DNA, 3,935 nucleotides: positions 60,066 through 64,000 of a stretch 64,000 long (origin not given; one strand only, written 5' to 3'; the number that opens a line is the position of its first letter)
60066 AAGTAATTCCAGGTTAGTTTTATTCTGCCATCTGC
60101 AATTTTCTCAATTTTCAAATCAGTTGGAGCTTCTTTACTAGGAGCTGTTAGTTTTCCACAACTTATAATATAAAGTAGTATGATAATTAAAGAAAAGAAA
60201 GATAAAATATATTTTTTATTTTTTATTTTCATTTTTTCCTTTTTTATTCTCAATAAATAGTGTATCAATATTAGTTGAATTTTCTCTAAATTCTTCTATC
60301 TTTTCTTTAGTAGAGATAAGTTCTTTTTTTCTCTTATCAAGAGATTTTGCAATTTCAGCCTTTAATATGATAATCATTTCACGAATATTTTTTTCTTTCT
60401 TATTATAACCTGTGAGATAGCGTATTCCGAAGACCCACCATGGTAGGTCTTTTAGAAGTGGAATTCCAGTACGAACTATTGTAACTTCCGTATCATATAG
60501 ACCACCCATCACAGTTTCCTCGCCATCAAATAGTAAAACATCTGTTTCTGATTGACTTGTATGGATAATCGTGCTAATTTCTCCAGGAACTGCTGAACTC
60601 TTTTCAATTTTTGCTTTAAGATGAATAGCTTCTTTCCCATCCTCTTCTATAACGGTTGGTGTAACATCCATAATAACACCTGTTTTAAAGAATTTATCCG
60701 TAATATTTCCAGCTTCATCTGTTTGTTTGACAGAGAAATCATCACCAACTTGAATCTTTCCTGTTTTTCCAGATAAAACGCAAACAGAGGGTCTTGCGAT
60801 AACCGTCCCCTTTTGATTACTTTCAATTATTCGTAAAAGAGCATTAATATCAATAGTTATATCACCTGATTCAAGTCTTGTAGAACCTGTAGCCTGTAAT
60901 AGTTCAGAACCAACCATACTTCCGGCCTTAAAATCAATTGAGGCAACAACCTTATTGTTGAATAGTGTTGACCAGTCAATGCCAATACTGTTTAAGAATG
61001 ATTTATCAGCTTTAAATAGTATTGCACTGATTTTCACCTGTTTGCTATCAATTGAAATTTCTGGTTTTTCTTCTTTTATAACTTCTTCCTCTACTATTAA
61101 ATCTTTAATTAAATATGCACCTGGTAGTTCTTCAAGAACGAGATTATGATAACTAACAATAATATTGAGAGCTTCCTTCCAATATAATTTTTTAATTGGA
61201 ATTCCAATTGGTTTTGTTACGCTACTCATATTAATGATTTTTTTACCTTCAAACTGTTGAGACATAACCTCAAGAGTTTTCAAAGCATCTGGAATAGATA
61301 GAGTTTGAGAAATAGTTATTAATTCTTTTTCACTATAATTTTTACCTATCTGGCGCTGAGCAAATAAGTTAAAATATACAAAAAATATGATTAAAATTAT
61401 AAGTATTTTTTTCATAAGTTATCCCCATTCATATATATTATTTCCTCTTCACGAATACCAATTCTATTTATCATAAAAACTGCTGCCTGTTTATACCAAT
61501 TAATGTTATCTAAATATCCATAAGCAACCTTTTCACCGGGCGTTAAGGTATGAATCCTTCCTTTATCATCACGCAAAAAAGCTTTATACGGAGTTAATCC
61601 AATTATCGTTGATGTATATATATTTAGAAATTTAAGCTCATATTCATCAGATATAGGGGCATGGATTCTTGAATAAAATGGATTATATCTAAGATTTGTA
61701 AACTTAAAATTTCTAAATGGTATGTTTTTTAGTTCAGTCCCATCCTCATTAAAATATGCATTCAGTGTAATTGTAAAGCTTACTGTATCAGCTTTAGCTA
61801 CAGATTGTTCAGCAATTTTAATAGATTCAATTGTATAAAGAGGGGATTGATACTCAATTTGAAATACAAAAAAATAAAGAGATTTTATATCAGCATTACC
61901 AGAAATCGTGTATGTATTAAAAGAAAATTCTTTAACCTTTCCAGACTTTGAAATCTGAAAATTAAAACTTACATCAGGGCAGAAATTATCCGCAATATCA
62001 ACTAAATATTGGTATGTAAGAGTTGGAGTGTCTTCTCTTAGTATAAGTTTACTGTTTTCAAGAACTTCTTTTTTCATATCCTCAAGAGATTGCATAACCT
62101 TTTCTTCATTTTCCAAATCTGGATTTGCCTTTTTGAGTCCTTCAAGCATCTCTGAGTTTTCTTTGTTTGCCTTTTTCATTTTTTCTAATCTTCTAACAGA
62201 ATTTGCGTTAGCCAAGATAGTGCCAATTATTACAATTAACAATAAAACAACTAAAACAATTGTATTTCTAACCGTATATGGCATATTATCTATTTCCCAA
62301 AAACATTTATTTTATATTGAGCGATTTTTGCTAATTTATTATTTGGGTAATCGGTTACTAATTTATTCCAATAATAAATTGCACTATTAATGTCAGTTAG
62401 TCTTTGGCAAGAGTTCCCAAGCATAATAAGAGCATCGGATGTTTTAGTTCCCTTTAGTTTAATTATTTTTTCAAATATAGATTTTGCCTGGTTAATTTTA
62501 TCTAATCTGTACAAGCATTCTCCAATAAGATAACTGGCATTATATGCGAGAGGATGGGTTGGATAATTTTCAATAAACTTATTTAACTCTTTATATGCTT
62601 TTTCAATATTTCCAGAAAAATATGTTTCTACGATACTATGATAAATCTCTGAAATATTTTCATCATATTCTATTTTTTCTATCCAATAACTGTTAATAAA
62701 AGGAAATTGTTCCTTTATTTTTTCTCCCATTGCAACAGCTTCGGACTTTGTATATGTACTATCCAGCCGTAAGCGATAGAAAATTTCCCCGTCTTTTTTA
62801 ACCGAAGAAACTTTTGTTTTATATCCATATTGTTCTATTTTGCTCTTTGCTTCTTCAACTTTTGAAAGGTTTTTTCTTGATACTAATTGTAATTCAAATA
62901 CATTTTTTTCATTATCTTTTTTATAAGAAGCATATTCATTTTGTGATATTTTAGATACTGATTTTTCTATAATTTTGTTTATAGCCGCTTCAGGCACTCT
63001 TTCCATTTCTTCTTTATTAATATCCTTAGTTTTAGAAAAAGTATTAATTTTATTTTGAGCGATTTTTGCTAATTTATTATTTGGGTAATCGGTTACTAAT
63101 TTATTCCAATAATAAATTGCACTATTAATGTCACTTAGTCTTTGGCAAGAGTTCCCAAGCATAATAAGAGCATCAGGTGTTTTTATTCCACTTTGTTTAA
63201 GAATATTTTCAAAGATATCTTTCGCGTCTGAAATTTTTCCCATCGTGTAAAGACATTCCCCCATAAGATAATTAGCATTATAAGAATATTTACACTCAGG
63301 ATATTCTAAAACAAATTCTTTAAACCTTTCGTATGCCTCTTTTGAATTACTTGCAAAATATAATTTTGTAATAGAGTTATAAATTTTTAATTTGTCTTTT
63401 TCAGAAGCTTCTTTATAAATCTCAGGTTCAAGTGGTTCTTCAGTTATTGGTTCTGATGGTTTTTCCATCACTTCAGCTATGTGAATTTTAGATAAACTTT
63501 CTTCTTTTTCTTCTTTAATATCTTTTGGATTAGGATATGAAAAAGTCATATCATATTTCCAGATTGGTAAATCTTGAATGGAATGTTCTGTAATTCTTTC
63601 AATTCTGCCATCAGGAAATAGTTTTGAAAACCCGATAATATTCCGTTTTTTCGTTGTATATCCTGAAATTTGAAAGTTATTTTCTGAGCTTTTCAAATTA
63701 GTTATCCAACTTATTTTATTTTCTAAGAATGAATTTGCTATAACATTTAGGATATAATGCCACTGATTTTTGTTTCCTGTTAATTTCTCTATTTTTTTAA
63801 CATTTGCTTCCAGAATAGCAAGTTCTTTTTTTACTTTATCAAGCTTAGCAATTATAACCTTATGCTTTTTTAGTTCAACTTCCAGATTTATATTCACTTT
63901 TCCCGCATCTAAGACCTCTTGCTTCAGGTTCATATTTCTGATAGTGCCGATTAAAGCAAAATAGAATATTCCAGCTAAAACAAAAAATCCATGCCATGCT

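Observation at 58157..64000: A secretin operon has fused alignment-complex components and continues into an Fn3/LVIVD lipoprotein and T9SS cargo genes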

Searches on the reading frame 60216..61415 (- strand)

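Call 4: search_protein_families(library=pfam, proteins=[window:60216-61415:-], max_evalue=0.01)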
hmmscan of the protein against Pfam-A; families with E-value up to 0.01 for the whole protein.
window:60216-61415:- (399 aa): 1 family
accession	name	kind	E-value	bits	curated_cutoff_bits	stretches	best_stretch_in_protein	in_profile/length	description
PF00263.26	Secretin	-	8.8e-27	94.2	27.5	1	197-356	2-168/169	Bacterial type II and III secretion system protein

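Call 5: search_protein_families(library=ncbifam, proteins=[window:60216-61415:-], max_evalue=0.01)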
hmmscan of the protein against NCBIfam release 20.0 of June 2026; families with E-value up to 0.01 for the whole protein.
window:60216-61415:- (399 aa): 8 families
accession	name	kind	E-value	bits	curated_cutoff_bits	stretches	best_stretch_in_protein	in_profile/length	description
TIGR02515.1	IV_pilus_PilQ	subfamily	2.2e-25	89.6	284.35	1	185-351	256-422/428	type IV pilus secretin PilQ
TIGR02519.1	pilus_MshL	equivalog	2.8e-18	66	250.2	1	124-355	34-289/290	pilus (MSHA type) biogenesis protein MshL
TIGR02516.1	type_III_yscC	equivalog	1e-15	57.3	238.45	1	118-355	227-460/463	type III secretion system outer membrane ring subunit SctC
TIGR02517.1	type_II_gspD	equivalog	1.3e-15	56.9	351.35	1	125-356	336-590/600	type II secretion system secretin GspD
NF011873.0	PRK15346.1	equivalog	2.1e-13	49.8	524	1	103-356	249-494/499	EscC/YscC/HrcC family type III secretion system outer membrane ring protein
NF010083.0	PRK13568.1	equivalog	4.3e-11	42.2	554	1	100-352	162-413/419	DNA uptake porin HofQ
NF007851.2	PRK10560.1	exception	5.3e-10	38.7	598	1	111-353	165-406/412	DNA uptake porin HofQ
NF042912.1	Amuc_1098_fam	equivalog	3.7e-05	22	750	1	283-355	727-795/805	Amuc_1098 family type IV pilus outer membrane protein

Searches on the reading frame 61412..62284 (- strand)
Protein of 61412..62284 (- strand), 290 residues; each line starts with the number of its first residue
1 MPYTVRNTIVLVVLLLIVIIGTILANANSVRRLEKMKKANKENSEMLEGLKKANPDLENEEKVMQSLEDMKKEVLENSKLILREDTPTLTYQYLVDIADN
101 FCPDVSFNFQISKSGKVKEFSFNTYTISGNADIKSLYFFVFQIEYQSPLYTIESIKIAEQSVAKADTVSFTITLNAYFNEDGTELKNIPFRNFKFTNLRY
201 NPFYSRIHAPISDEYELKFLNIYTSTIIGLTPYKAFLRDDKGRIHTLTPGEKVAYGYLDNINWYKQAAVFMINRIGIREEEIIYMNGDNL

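Call 4: search_protein_families(library=pfam, proteins=[window:61412-62284:-], max_evalue=0.01)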
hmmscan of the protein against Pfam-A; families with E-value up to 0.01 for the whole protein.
window:61412-62284:- (290 aa): 0 families

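Call 5: search_protein_families(library=ncbifam, proteins=[window:61412-62284:-], max_evalue=0.01)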
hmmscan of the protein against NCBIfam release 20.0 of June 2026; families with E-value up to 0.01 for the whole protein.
window:61412-62284:- (290 aa): 2 families
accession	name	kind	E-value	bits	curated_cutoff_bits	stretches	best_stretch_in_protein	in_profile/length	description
TIGR00206.1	fliF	equivalog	0.0031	16.5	129.75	1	7-87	460-540/555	flagellar basal-body MS-ring/collar protein FliF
NF040576.1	T2SS_GspM_XpsM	equivalog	0.006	16.2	60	0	10-173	9-173/180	type II secretion system protein GspM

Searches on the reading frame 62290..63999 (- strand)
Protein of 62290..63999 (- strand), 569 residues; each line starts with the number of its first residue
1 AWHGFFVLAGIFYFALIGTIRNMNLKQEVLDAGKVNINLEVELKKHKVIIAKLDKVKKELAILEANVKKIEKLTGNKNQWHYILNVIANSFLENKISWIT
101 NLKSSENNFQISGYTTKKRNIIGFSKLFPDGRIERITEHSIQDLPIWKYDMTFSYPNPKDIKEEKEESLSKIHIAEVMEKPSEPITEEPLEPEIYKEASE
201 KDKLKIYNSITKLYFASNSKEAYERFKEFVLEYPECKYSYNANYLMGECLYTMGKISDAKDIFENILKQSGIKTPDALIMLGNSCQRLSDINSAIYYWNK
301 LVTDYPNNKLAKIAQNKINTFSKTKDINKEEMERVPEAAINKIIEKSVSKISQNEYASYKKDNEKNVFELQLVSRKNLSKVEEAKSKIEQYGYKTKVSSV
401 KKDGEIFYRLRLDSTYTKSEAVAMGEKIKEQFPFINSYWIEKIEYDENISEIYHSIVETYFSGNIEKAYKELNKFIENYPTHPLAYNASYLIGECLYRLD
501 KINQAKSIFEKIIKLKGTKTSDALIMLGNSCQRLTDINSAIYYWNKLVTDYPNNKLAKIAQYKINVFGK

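Call 4: search_protein_families(library=pfam, proteins=[window:62290-63999:-], max_evalue=0.01)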
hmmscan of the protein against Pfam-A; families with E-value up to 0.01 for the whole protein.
window:62290-63999:- (569 aa): 17 families
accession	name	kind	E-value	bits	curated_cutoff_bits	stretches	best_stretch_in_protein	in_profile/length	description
PF13174.12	TPR_6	-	2.6e-22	78.3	26.3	1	488-514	2-28/33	Tetratricopeptide repeat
PF07719.23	TPR_2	-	3.4e-15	55.3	27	0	275-308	1-34/34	Tetratricopeptide repeat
PF12895.13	ANAPC3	-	5.2e-10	39.9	27.2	3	462-511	36-81/82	Anaphase-promoting complex, cyclosome, subunit 3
PF13525.12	YfiO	-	3.6e-08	33.8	25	1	455-564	48-133/203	Outer membrane lipoprotein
PF14559.12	TPR_19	-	4.9e-07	30.4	25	0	220-269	8-54/68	Tetratricopeptide repeat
PF13181.12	TPR_8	-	1.1e-06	28.7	25.7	0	488-516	3-31/34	Tetratricopeptide repeat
PF13428.12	TPR_14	-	1.2e-06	29.1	23.5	0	462-487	14-39/44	Tetratricopeptide repeat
PF00515.34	TPR_1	-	1.5e-06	28.2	27.8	0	488-516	3-31/34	Tetratricopeptide repeat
PF13424.12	TPR_12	-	6.3e-06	26.7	30.1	0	461-515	15-74/77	Tetratricopeptide repeat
PF25062.1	ARM_TT21_N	-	1.1e-05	25.7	40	0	190-317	85-210/222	Tetratricopeptide repeat protein 21 N-terminal ARM repeat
PF09976.15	TPR_21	-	4e-05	23.9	25.5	0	442-527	32-117/193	Tetratricopeptide repeat-like domain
PF05036.18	SPOR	-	9.8e-05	23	21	1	368-430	5-67/76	SPOR domain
PF13512.12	TPR_18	-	0.0003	21.4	21.9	0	216-243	115-142/145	Tetratricopeptide repeat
PF13432.12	TPR_16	-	0.00069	20.5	32.7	0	462-499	10-44/65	Tetratricopeptide repeat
PF23914.1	TPR_CcmH_CycH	-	0.00095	19.5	42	0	501-554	102-154/158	Cytochrome c-type biogenesis protein H TPR domain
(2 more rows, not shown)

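Call 5: search_protein_families(library=ncbifam, proteins=[window:62290-63999:-], max_evalue=0.01)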
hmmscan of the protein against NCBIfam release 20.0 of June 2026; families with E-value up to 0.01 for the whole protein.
window:62290-63999:- (569 aa): 12 families
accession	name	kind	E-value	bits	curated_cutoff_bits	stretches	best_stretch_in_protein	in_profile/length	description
TIGR02795.1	tol_pal_ybgF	equivalog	2.7e-43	147.4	90.1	2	206-317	5-118/119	tol-pal system protein YbgF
NF008068.0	PRK10803.1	equivalog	1.6e-20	74.2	383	2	207-320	146-262/263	cell division protein CpoB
TIGR03302.1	OM_YfiO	subfamily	4.5e-15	55.8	81.4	2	456-565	77-159/239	outer membrane protein assembly factor BamD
TIGR02917.1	PEP_TPR_lipo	equivalog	2.3e-06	25.8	312.2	1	463-557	241-331/899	XrtA/PEP-CTERM system TPR-repeat protein PrsT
NF033762.1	social_mot_Tgl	equivalog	6e-05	22.5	225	1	448-551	29-130/252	social motility TPR repeat lipoprotein Tgl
TIGR02552.1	LcrH_SycD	equivalog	0.00011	22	104.8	0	243-299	21-76/136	SycD/LcrH family type III secretion system chaperone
NF052312.1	T9SS_PorW_SprE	equivalog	0.00022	20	250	0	352-514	533-702/716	type IX secretion system periplasmic lipoprotein PorW/SprE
TIGR04510.1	mod_pep_cyc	subfamily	0.00032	19.3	400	0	200-391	395-582/814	putative peptide modification system cyclase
NF033920.0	C39_PA2778_fam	equivalog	0.00084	18.8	150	0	451-519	158-223/255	PA2778 family cysteine peptidase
NF045709.1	Amuc_1101_fam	equivalog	0.001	18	650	1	5-112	376-481/608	Amuc_1101 family PilM-like pilus complex protein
NF008757.0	PRK11788.1-5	equivalog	0.0034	16.6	363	0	239-319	213-293/388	lipopolysaccharide assembly protein LapB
NF008119.0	PRK10866.1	equivalog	0.0055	16.4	363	0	446-521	29-104/243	outer membrane protein assembly factor BamD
